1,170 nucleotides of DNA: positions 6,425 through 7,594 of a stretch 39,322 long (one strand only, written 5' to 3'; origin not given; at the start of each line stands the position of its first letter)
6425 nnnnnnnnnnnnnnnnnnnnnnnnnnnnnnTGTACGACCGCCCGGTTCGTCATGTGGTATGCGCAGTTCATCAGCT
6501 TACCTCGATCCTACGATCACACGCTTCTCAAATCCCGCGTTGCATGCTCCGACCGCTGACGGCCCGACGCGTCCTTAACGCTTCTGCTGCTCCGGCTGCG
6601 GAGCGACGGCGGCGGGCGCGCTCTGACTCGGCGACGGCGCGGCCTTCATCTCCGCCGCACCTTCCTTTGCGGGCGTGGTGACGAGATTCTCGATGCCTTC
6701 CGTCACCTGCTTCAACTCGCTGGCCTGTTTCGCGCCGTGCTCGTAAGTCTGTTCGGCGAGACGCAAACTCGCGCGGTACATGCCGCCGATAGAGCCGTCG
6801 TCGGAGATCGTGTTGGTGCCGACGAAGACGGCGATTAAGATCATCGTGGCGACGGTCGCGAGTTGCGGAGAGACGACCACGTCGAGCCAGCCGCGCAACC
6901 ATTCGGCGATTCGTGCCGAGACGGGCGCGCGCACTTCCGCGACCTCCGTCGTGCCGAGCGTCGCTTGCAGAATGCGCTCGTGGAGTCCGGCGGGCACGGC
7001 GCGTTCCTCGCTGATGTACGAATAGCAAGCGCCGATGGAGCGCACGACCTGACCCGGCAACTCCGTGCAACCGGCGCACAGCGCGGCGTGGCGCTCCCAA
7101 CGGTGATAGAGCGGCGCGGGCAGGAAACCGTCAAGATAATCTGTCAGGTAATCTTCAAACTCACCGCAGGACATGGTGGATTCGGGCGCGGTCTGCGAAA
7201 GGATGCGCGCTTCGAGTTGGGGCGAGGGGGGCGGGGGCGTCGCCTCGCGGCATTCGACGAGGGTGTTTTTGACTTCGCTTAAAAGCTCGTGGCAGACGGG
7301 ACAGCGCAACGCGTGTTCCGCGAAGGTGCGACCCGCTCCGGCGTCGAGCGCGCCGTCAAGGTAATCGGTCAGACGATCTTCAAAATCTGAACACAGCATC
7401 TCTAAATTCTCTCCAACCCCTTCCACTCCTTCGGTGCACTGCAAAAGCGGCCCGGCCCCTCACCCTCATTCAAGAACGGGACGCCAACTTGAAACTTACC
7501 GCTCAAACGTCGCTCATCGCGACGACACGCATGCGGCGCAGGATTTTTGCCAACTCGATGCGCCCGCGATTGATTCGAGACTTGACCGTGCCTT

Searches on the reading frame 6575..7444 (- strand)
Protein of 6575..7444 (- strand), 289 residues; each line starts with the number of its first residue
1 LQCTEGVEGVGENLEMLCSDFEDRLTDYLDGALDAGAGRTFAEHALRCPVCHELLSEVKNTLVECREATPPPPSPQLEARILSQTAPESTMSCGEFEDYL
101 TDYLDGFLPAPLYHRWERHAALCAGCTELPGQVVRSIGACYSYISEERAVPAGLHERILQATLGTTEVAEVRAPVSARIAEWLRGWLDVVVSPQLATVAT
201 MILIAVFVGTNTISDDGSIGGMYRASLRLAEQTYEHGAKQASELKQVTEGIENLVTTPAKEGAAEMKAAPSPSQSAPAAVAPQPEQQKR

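Call 10: search_protein_families(library=pfam, proteins=[window:6575-7444:-], max_evalue=0.001)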
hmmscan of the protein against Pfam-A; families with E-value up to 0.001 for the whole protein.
window:6575-7444:- (289 aa): 1 family
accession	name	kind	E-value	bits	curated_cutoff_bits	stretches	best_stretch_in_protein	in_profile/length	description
PF13490.11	zf-HC2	-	1.5e-09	38.2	22.2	1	18-52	1-35/35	Putative zinc-finger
